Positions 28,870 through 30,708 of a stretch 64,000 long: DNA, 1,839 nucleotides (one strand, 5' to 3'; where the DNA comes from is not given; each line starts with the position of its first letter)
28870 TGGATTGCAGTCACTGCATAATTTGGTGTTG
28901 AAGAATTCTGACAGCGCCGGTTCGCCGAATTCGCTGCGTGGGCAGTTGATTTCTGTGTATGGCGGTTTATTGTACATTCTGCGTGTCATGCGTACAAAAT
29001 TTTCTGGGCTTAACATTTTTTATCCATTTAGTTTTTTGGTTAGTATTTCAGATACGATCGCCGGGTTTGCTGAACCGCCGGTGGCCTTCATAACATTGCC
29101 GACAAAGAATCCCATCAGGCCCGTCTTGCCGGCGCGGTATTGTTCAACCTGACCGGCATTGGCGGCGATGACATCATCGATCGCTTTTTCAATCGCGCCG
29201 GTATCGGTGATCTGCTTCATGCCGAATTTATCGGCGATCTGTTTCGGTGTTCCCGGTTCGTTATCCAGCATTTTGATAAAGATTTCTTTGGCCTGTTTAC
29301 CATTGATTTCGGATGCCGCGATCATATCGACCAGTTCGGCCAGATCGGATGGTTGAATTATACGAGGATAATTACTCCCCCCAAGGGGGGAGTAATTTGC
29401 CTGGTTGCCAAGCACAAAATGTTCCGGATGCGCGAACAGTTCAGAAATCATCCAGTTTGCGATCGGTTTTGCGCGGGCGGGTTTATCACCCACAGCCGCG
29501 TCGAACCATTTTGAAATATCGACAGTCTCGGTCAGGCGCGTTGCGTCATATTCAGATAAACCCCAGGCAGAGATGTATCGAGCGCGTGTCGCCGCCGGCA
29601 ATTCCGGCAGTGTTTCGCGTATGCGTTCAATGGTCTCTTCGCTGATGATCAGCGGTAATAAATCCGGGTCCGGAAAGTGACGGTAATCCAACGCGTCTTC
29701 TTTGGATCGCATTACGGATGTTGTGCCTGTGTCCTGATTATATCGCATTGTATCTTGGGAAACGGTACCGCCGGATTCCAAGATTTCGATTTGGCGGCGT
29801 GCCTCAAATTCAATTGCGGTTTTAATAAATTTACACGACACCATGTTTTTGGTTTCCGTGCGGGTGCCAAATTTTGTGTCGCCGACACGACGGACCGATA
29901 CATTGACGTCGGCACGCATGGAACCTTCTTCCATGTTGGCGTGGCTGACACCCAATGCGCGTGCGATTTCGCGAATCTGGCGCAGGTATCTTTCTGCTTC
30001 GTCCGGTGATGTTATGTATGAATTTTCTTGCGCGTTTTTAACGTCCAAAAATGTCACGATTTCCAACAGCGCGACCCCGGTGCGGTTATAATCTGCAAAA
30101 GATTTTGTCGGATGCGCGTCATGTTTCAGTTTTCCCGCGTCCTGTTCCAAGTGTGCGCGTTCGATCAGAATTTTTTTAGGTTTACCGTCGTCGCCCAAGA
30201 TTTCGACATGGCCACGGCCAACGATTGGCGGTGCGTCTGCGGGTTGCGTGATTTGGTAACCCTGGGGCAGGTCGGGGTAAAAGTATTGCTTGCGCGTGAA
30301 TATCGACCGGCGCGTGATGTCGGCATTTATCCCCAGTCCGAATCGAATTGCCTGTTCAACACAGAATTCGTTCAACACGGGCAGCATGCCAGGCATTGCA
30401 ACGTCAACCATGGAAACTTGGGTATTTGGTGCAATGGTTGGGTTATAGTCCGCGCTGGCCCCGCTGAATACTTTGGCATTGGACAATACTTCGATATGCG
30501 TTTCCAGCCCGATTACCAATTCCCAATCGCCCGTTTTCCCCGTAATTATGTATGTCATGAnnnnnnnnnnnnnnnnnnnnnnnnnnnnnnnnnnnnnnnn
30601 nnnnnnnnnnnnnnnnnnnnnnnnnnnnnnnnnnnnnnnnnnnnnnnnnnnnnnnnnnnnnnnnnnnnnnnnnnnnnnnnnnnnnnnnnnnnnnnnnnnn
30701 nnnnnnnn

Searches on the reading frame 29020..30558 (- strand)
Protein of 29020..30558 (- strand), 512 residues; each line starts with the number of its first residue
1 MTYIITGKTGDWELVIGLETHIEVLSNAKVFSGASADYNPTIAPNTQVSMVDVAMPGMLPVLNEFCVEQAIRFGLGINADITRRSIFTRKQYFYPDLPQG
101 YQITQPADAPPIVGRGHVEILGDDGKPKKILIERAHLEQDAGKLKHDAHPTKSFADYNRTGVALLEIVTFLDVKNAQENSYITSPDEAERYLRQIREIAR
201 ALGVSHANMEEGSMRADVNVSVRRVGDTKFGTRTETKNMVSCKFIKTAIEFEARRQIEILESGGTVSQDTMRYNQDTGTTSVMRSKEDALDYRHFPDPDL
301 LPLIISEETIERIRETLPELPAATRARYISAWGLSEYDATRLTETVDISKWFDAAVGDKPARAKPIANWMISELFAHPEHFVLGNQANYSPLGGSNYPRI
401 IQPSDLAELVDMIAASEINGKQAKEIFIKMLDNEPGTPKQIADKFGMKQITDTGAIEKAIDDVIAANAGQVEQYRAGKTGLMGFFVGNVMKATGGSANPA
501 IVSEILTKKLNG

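Call 40: search_protein_families(library=pfam, proteins=[window:29020-30558:-], max_evalue=0.001)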
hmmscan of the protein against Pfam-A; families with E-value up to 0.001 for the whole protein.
window:29020-30558:- (512 aa): 2 families
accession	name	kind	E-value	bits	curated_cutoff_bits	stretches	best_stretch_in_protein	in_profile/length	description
PF02934.20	GatB_N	-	4.6e-99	331.5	23.4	1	14-311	1-277/277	GatB/GatE catalytic domain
PF02637.23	GatB_Yqey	-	1.7e-39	135.5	27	1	351-510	2-148/148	GatB domain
